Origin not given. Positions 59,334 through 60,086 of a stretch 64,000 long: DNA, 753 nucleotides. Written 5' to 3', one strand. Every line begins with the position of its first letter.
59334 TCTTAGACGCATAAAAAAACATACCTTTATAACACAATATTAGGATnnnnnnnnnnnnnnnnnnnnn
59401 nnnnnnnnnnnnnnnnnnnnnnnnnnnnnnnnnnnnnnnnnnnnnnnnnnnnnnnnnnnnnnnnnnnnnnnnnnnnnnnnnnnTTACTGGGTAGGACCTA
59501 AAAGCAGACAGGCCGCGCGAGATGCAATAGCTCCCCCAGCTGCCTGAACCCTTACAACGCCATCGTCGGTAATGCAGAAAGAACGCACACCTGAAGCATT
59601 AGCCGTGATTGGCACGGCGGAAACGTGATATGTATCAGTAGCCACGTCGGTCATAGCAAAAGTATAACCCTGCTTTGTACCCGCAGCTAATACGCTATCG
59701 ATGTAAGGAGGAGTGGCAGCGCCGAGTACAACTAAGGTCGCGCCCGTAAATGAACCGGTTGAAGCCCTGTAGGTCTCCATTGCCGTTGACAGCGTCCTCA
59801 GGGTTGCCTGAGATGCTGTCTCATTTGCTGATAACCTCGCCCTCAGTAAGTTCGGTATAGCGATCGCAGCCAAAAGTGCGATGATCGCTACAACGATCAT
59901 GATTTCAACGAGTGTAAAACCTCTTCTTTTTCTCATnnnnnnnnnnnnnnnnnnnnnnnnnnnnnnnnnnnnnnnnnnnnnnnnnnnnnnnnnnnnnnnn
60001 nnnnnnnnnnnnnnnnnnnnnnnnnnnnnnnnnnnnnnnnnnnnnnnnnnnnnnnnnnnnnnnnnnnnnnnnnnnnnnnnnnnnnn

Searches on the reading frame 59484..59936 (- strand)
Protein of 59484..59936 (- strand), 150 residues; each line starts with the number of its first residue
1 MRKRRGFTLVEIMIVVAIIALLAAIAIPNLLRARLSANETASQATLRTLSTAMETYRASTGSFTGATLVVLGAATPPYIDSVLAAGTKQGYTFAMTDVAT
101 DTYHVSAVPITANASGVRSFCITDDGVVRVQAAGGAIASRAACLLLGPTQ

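Call 5: search_protein_families(library=pfam, proteins=[window:59484-59936:-])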
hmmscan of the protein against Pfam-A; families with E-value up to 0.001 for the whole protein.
window:59484-59936:- (150 aa): 2 families
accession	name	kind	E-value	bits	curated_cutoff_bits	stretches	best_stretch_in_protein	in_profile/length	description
PF07963.17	N_methyl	-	1.2e-09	37.7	21.2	1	1-27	1-27/27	Prokaryotic N-terminal methylation motif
PF16732.10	ComP_DUS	-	1.9e-05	25.9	27.3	1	36-115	9-80/87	Type IV minor pilin ComP, DNA uptake sequence receptor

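Call 6: search_protein_families(library=ncbifam, proteins=[window:59484-59936:-])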
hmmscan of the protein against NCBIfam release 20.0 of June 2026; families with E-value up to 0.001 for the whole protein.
window:59484-59936:- (150 aa): 9 families
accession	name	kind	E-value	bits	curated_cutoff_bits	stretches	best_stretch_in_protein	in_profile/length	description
NF041775.1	typeIV_PilA_Myxo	equivalog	2.2e-12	47.4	400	1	3-64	9-70/214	type IV pilin protein PilA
TIGR01710.1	typeII_sec_gspG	equivalog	9.6e-12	45.1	88.85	1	5-63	1-59/134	type II secretion system major pseudopilin GspG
NF040999.1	pilin_ComGC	equivalog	4.2e-11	42.9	75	1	5-61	2-58/84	competence type IV pilus major pilin ComGC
NF007862.0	PRK10574.1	equivalog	1.6e-09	38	138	1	1-72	1-72/145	prepilin peptidase-dependent pilin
TIGR02532.1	IV_pilin_GFxxxE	domain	3e-08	33.2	16.3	1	4-27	1-24/24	prepilin-type N-terminal cleavage/methylation domain-containing protein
NF041013.1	T4P_ComGE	equivalog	3.5e-08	33.4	49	1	3-60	2-60/83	competence type IV pilus minor pilin ComGE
TIGR01708.2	typeII_sec_gspH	equivalog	1.6e-06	28.3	80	1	5-58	2-52/169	type II secretion system minor pseudopilin GspH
TIGR02596.1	TIGR02596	subfamily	2.1e-05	24.7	70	1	7-46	1-39/196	Verru_Chthon cassette protein D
NF007800.0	PRK10506.1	equivalog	0.00067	19.5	158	0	1-28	5-32/163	prepilin peptidase-dependent protein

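Call 13: find_encoding_contigs(protein=window:59484-59936:-, flank=10000, max_places=10)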
Protein window:59484-59936:- (150 aa): no gene with exactly this product is on record in the collection.

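Call 17: find_homologous_proteins(query=window:59484-59936:-, max_evalue=0.00001)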
Query window:59484-59936:- (150 aa): 7981 proteins with E <= 0.00001 among 8000 candidates; the best 120 are listed.
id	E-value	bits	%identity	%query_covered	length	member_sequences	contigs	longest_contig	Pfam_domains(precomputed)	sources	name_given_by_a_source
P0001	4.7e-85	300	100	100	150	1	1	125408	PF07963.18,PF16732.11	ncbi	ncbi:type II secretion system protein [Candidatus Omnitrophota bacterium]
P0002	1.1e-61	225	77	98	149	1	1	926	PF07963.18,PF16732.11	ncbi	-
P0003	8.5e-60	218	74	99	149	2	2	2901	PF07963.18,PF16732.11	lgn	-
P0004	3.9e-58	213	70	99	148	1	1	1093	PF07963.18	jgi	jgi:prepilin-type N-terminal cleavage/methylation domain-containing protein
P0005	4.8e-56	206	66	100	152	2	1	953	PF07963.18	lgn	-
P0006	1.0e-55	205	71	99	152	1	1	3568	PF07963.18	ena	-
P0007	1.3e-54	202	72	98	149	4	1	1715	PF07963.18,PF16732.11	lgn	-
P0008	1.9e-54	201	71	98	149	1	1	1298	PF07963.18,PF16732.11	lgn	-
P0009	2.4e-54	201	72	98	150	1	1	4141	PF07963.18,PF16732.11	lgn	-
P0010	3.1e-54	200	70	99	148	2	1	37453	PF07963.18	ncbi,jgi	jgi:prepilin-type N-terminal cleavage/methylation domain-containing protein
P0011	3.5e-54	200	70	99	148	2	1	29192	PF07963.18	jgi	-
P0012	6.7e-54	199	70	98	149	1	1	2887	PF07963.18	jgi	jgi:type IV pilus assembly protein PilA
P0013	6.9e-54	199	69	99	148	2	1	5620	PF07963.18,PF16732.11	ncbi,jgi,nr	ncbi:MAG: prepilin-type N-terminal cleavage/methylation domain-containing protein [Candidatus Omnitr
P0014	7.1e-54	199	72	96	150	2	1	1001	PF07963.18,PF16732.11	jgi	jgi:prepilin-type N-terminal cleavage/methylation domain-containing protein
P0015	8.3e-54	199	69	99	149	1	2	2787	PF07963.18,PF16732.11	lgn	-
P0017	1.7e-53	198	68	99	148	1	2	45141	PF07963.18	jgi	jgi:type IV pilus assembly protein PilA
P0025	7.5e-52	193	69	99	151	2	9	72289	PF07963.18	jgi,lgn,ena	jgi:prepilin-type N-terminal cleavage/methylation domain-containing protein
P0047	3.2e-50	187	65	99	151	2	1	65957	PF07963.18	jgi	-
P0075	9.0e-47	176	66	97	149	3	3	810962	PF07963.18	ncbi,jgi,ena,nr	ncbi:MAG: prepilin-type N-terminal cleavage/methylation domain-containing protein [Candidatus Omnitr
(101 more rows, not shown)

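Call 19: find_encoding_contigs(protein=P0001, flank=10000, max_places=2)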
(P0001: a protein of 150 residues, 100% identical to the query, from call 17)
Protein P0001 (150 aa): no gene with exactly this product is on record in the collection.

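Call 20: find_encoding_contigs(protein=P0010, flank=10000, max_places=2)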
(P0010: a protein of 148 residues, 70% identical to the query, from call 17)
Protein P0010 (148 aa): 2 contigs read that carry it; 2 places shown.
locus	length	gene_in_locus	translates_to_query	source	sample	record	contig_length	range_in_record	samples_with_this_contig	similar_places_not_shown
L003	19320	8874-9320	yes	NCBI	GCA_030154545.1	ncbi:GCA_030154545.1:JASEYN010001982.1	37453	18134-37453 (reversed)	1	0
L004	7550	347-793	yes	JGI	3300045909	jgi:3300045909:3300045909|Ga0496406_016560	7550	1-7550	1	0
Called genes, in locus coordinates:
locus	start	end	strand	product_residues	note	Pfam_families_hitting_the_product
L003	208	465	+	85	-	PF09723:Zn_ribbon_8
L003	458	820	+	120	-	PF04892:VanZ-LLP1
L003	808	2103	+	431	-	PF06245:DUF1015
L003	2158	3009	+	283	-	PF17848:Zn_ribbon_ACC, PF01039:Carboxyl_trans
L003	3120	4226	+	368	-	PF00005:ABC_tran, PF02463:SMC_N (weak), PF13304:AAA_21 (faint), PF17912:OB_MalK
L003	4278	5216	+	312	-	PF00480:ROK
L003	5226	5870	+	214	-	PF00923:TAL_FSA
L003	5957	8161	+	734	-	PF06835:LptC (faint)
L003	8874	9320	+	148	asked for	PF07963:N_methyl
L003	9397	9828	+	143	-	-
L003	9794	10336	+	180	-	-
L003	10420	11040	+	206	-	-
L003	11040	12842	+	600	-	PF16241:DUF4900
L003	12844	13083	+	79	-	-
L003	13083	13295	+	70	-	-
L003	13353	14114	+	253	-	PF11104:PilM_2, PF14450:FtsA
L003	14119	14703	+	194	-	-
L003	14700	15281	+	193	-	PF04350:PilO (faint)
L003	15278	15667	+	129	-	-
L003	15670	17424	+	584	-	PF07660:STN (weak), PF00263:Secretin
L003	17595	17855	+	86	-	PF10105:DUF2344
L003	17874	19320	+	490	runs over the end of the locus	PF10150:RNase_E_G, PF20833:RNase_E_G_Thio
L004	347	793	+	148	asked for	PF07963:N_methyl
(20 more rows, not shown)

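Call 21: find_encoding_contigs(protein=P0017, flank=10000, max_places=2)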
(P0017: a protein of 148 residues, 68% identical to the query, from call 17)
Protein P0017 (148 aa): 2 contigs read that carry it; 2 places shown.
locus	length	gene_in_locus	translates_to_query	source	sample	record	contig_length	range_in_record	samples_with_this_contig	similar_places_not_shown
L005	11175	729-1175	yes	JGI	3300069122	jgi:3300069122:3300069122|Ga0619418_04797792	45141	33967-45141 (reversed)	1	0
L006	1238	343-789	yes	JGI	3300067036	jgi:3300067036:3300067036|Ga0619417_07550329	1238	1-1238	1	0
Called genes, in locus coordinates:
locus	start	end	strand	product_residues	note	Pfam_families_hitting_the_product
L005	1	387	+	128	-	?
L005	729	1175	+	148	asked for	PF07963:N_methyl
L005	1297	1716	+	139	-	-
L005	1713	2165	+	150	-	-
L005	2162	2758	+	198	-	PF07963:N_methyl (weak)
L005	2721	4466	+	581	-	PF16241:DUF4900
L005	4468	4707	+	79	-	-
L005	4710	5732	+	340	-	PF11104:PilM_2, PF14450:FtsA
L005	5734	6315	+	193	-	-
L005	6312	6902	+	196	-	PF04350:PilO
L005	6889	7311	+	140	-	PF16537:T2SSB (weak)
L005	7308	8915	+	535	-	PF07660:STN (weak), PF03958:Secretin_N (faint), PF00263:Secretin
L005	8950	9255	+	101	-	PF10105:DUF2344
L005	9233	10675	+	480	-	PF00575:S1 (weak), PF10150:RNase_E_G, PF20833:RNase_E_G_Thio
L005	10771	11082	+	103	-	PF00829:Ribosomal_L21p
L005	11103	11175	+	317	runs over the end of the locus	PF01018:GTP1_OBG, PF01926:MMR_HSR1, PF02421:FeoB_N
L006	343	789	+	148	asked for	PF07963:N_methyl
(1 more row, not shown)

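Call 22: find_encoding_contigs(protein=P0025, flank=10000, max_places=3)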
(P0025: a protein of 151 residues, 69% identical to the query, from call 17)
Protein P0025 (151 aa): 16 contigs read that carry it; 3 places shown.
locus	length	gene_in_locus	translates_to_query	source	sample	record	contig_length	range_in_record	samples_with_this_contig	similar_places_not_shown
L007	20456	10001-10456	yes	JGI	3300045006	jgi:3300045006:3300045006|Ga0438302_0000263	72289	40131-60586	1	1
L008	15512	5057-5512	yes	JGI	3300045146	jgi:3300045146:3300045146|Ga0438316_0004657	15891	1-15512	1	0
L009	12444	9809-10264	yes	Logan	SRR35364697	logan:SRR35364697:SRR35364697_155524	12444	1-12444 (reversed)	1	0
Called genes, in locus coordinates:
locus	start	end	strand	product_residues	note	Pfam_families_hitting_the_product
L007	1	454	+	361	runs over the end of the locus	PF04055:Radical_SAM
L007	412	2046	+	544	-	PF01875:Memo, PF01871:AMMECR1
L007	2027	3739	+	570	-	PF00515:TPR_1 (faint), PF13414:TPR_11 (faint), PF13181:TPR_8 (faint), PF13424:TPR_12 (faint), PF13428:TPR_14 (faint), PF13431:TPR_17 (faint), PF13371:TPR_9, PF07719:TPR_2 (weak), +4 more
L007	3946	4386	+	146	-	PF13386:DsbD_2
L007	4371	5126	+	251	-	PF20260:PUA_4, PF04452:Methyltrans_RNA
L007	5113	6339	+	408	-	PF00919:UPF0004, PF04055:Radical_SAM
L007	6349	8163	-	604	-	PF09852:DUF2079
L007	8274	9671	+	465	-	PF13489:Methyltransf_23, PF13847:Methyltransf_31, PF08241:Methyltransf_11, PF08242:Methyltransf_12, PF13649:Methyltransf_25, PF13641:Glyco_tranf_2_3, PF00535:Glycos_transf_2, PF10111:Glyco_tranf_2_2, +2 more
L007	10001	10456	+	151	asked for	PF07963:N_methyl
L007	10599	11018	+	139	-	-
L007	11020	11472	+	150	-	-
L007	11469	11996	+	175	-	-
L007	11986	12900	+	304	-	-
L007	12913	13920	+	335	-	PF11104:PilM_2, PF14450:FtsA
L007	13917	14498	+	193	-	-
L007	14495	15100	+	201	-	PF04350:PilO (faint)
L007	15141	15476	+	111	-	-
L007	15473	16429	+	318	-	PF21305:type_II_gspD_N0 (faint), PF07660:STN, PF03958:Secretin_N (faint)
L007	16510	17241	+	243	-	PF00263:Secretin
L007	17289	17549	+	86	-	PF10105:DUF2344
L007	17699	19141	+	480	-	PF00575:S1, PF10150:RNase_E_G, PF20833:RNase_E_G_Thio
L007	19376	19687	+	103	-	PF00829:Ribosomal_L21p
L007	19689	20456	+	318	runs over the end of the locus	PF01018:GTP1_OBG, PF01926:MMR_HSR1, PF02421:FeoB_N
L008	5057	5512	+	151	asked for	PF07963:N_methyl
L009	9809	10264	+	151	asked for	PF07963:N_methyl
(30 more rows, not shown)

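Call 23: find_encoding_contigs(protein=P0047, flank=10000, max_places=2)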
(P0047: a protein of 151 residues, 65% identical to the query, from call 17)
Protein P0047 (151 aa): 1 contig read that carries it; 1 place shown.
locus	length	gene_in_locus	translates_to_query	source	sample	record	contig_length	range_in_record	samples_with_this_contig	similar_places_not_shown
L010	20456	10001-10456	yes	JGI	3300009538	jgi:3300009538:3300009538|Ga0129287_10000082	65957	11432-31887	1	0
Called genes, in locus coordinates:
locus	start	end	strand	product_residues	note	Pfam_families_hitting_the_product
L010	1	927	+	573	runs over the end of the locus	PF05157:MshEN, PF00437:T2SSE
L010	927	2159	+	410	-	PF28597:T2SSF_N, PF00482:T2SSF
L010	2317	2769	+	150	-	PF07963:N_methyl (weak)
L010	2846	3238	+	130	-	-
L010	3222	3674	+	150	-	-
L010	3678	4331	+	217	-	-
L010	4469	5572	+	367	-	PF04055:Radical_SAM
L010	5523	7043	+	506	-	PF01875:Memo, PF01871:AMMECR1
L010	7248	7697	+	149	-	PF13386:DsbD_2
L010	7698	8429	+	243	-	PF20260:PUA_4, PF04452:Methyltrans_RNA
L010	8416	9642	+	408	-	PF00919:UPF0004, PF04055:Radical_SAM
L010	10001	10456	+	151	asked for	PF07963:N_methyl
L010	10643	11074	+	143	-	-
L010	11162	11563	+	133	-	PF00535:Glycos_transf_2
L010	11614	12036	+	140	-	-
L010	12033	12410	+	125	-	PF07963:N_methyl (faint)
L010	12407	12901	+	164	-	-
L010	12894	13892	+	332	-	-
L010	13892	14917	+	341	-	PF11104:PilM_2, PF14450:FtsA (weak)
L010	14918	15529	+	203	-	-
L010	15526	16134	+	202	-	PF04350:PilO (weak)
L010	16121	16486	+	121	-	-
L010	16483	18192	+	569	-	PF21305:type_II_gspD_N0 (weak), PF07660:STN, PF00263:Secretin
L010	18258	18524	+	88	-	PF10105:DUF2344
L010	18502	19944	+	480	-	PF00575:S1 (weak), PF10150:RNase_E_G, PF20833:RNase_E_G_Thio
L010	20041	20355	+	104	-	PF00829:Ribosomal_L21p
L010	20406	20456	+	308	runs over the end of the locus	PF01018:GTP1_OBG, PF01926:MMR_HSR1, PF02421:FeoB_N (weak)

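Call 24: find_encoding_contigs(protein=P0075, flank=10000, max_places=2)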
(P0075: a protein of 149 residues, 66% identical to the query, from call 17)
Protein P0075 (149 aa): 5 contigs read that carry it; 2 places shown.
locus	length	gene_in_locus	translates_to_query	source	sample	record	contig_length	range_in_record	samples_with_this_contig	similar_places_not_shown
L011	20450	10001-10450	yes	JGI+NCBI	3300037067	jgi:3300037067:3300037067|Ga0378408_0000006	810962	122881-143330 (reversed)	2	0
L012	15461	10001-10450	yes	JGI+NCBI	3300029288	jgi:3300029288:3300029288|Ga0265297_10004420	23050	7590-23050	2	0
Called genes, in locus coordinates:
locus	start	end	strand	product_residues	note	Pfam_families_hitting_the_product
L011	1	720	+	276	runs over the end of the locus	PF01476:LysM, PF03734:YkuD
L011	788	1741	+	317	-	PF03255:ACCA, PF01039:Carboxyl_trans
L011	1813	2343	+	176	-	PF03551:PadR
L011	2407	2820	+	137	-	PF00072:Response_reg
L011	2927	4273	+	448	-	PF01590:GAF (weak), PF13185:GAF_2 (weak), PF13492:GAF_3 (weak), PF00990:GGDEF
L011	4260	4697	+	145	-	PF05157:MshEN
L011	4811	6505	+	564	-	PF05157:MshEN, PF00437:T2SSE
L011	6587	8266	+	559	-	PF05157:MshEN, PF00437:T2SSE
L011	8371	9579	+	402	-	PF28597:T2SSF_N (weak), PF00482:T2SSF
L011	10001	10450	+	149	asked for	PF07963:N_methyl (weak)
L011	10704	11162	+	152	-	PF07963:N_methyl (weak)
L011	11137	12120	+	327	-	PF11104:PilM_2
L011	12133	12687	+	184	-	-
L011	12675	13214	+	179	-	PF04350:PilO (faint)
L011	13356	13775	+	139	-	-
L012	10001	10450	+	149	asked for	PF07963:N_methyl (weak)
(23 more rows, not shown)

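Call 31: find_related_loci(query=A1, collection=metagenome_contigs, flank=10000)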
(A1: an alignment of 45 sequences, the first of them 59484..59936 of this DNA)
Query A1 (150 aa) in metagenome_contigs; peptide patterns used: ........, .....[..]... (x = any residue, [..] = any of these).
600 stretches matched a pattern (row limit reached: there are more); 425 encode a relative of the query (tblastn E <= 1e-3); the best 80 are kept; 80 distinct loci.
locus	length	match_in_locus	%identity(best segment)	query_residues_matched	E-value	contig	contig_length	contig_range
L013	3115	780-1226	69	3-150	1e-51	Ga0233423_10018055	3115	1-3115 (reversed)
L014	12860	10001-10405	51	3-136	8e-39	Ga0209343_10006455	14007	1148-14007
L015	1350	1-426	63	9-146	7e-40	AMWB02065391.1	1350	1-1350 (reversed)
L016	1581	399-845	58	2-150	2e-39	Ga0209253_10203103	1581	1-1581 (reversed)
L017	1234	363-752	53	3-131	7e-38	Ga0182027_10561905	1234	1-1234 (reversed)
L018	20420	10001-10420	52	4-144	1e-36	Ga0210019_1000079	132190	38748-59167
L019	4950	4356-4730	62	4-128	2e-36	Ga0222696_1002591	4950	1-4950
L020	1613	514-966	58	3-147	1e-36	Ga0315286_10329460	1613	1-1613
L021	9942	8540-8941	52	2-128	1e-34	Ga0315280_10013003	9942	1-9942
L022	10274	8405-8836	51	1-136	4e-34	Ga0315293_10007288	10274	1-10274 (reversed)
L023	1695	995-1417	51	1-135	1e-34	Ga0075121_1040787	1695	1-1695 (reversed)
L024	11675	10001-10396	60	1-130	7e-34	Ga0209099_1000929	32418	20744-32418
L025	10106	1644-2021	60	4-128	3e-32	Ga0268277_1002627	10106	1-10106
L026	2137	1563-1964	54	1-128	2e-32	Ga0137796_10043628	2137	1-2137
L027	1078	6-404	50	3-129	8e-33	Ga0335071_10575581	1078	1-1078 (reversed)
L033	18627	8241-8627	53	3-132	1e-28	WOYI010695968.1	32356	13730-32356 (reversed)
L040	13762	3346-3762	53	3-136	6e-26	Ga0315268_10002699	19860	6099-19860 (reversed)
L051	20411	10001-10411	48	3-136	1e-21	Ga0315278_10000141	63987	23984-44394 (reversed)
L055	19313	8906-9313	47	1-129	1e-20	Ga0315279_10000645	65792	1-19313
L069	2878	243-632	48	1-128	3e-17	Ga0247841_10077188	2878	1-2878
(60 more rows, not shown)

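Call 36: search_protein_families(library=pfam, proteins=[L021:487-2763:+, L055:1841-4021:+, L040:405-2642:+, L051:8309-9394:+, L022:5980-7512:+, L022:7529-8140:+, L018:7299-9350:+, L033:7200-7883:+, L005:1-387:+, L013:1-447:+], max_evalue=0.01)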
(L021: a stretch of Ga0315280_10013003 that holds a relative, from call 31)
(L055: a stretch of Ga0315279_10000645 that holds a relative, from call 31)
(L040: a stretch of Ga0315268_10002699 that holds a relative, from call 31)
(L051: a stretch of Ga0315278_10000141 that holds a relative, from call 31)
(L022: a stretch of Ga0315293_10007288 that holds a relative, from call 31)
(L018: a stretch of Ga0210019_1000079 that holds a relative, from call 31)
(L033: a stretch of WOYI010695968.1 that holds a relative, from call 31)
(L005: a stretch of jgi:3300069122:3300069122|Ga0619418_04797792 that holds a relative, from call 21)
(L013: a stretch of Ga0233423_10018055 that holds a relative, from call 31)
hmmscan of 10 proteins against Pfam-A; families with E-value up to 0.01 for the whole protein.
L021:487-2763:+ (758 aa): 2 families
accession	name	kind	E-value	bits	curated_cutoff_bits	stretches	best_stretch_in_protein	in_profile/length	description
PF06835.18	LptC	-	3.1e-11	43.6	21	1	54-140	78-167/175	Lipopolysaccharide-assembly, LptC-related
PF03968.19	LptD_N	-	0.00026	21.7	20.4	1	65-140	2-88/113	LptA/(LptD N-terminal domain) LPS transport protein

L055:1841-4021:+ (726 aa): 3 families
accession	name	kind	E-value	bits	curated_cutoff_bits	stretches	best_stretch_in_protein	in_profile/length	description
PF04453.20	LptD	-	3.2e-15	56.8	22.4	1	289-641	2-367/384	LPS transport system D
PF03968.19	LptD_N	-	7e-07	29.9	20.4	1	48-144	2-104/113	LptA/(LptD N-terminal domain) LPS transport protein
PF06835.18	LptC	-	9.8e-06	25.7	21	1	41-119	80-163/175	Lipopolysaccharide-assembly, LptC-related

L040:405-2642:+ (745 aa): 3 families
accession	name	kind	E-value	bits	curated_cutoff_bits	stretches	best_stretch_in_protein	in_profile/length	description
PF06835.18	LptC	-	6.7e-07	29.5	21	1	55-140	82-168/175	Lipopolysaccharide-assembly, LptC-related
PF03968.19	LptD_N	-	3.5e-06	27.7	20.4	1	64-146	2-96/113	LptA/(LptD N-terminal domain) LPS transport protein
PF13100.11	OstA_2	-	0.00051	20.1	21.2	1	72-136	17-82/158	OstA-like protein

L051:8309-9394:+ (361 aa): 1 family
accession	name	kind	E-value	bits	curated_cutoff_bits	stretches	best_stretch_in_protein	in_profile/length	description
PF13385.13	Laminin_G_3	-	1.6e-15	58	27.6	2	276-334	90-151/151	Concanavalin A-like lectin/glucanases superfamily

L022:5980-7512:+ (510 aa): 0 families

L022:7529-8140:+ (203 aa): 0 families

L018:7299-9350:+ (683 aa): 28 families (the best 25 are shown)
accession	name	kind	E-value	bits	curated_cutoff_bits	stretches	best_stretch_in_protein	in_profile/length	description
PF00515.34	TPR_1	-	2.9e-32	109.6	27.8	4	500-530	2-32/34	Tetratricopeptide repeat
PF07719.23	TPR_2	-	2.8e-30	102.3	27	4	501-531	3-33/34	Tetratricopeptide repeat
PF13181.12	TPR_8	-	2.9e-29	99.1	25.7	4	635-667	1-33/34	Tetratricopeptide repeat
PF13431.12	TPR_17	-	7.6e-26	88.6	24.4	3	489-519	3-33/34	Tetratricopeptide repeat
PF14559.12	TPR_19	-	7.8e-23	81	25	3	627-675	17-65/68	Tetratricopeptide repeat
PF13414.12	TPR_11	-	1.3e-22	79.6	26.8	2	544-581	5-42/42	TPR repeat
PF13424.12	TPR_12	-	2.9e-22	79.1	30.1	4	535-596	5-67/77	Tetratricopeptide repeat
PF13432.12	TPR_16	-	4e-22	78.7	32.7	3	539-595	3-59/65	Tetratricopeptide repeat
PF13428.12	TPR_14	-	1.6e-17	62.6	23.5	0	500-540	2-42/44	Tetratricopeptide repeat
PF13176.12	TPR_7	-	1.8e-16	59.1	27.9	1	433-459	1-27/36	Tetratricopeptide repeat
PF24575.1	TPR_Slam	-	4.5e-13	50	35.2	1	498-555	47-103/104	Surface lipoprotein assembly modifier, N-terminal TPR repeats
PF13374.12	TPR_10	-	1e-12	48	27.5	1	433-458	4-29/42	Tetratricopeptide repeat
PF23914.1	TPR_CcmH_CycH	-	8.4e-12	45.6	42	1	492-590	43-144/158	Cytochrome c-type biogenesis protein H TPR domain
PF13371.12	TPR_9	-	3.4e-09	37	35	0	633-674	27-68/73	Tetratricopeptide repeat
PF22860.2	DUF7017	-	2.4e-08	34.5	27.5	1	474-527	10-62/141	Domain of unknown function (DUF7017)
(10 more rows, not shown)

L033:7200-7883:+ (227 aa): 2 families
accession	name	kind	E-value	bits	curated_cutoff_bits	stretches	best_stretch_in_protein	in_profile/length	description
PF03544.19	TonB_C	-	1.4e-05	25.8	24.6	1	156-226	12-79/79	Gram-negative bacterial TonB protein C-terminal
PF13103.11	TonB_2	-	0.0023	18.5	22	1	135-217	1-82/85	TonB C terminal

L005:1-387:+ (128 aa): 0 families

L013:1-447:+ (148 aa): 1 family
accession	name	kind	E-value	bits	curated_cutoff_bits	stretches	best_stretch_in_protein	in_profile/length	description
PF00535.33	Glycos_transf_2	-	0.0021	18.5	23.3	1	1-55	86-140/168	Glycosyl transferase family 2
